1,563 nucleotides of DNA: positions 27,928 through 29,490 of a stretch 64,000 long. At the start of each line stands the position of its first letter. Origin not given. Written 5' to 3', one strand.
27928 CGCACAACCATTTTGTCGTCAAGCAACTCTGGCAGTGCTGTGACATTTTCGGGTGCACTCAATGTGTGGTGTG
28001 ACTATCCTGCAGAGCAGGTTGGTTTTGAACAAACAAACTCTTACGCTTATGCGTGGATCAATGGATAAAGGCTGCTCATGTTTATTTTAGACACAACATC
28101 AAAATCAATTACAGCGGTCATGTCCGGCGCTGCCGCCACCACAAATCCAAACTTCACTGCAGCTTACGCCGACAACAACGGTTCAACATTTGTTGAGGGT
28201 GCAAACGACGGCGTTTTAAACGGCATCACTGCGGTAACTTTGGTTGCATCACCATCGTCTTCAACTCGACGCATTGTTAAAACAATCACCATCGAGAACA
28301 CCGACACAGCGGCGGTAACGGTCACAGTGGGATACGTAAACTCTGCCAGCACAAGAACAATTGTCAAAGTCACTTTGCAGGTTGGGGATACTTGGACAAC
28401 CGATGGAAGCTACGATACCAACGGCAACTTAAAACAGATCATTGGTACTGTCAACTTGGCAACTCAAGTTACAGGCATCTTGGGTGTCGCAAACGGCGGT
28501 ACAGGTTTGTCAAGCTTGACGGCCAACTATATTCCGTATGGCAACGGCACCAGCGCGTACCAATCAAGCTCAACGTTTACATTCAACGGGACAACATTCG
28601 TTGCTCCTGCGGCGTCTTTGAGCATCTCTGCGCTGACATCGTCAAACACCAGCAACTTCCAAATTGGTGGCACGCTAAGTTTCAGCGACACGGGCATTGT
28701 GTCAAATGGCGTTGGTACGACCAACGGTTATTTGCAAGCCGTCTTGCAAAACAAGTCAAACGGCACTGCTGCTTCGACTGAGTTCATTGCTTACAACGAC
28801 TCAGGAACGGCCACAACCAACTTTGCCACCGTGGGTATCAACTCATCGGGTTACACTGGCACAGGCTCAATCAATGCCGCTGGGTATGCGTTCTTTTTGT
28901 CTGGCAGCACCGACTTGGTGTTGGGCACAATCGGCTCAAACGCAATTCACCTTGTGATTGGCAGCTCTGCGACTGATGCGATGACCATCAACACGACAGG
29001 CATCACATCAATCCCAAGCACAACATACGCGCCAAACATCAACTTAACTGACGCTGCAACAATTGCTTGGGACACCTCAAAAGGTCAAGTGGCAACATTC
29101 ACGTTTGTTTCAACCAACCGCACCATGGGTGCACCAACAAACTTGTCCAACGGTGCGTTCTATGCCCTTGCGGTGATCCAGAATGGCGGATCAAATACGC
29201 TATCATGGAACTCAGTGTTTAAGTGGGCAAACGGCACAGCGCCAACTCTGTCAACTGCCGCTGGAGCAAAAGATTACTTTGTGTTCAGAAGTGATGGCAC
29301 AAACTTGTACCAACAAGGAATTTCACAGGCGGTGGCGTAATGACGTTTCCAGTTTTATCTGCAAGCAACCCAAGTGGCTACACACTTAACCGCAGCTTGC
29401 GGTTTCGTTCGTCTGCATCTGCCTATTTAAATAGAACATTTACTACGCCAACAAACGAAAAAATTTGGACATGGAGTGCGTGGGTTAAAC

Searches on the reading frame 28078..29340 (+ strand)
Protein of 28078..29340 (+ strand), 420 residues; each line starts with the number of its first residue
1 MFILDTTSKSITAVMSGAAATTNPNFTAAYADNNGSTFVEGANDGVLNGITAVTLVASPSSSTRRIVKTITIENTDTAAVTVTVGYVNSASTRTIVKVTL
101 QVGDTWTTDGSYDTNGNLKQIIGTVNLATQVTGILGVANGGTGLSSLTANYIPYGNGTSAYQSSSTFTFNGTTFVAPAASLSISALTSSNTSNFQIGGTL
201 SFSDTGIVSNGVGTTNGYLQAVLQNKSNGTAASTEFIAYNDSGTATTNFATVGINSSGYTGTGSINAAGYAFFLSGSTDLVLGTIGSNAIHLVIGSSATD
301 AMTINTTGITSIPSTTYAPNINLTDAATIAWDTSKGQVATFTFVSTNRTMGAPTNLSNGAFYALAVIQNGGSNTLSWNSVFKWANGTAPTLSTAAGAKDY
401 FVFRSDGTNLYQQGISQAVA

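Call 10: search_protein_families(library=phrogs, proteins=[window:28078-29340:+], max_evalue=0.001)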
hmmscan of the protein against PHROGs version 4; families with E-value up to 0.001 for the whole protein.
window:28078-29340:+ (420 aa): 2 families
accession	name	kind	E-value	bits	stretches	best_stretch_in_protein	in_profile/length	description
phrog_7760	-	tail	8.6e-06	26.7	1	282-404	94-205/223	tail fiber protein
phrog_9017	-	tail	1.3e-05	26.5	1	323-408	57-147/159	tail fiber protein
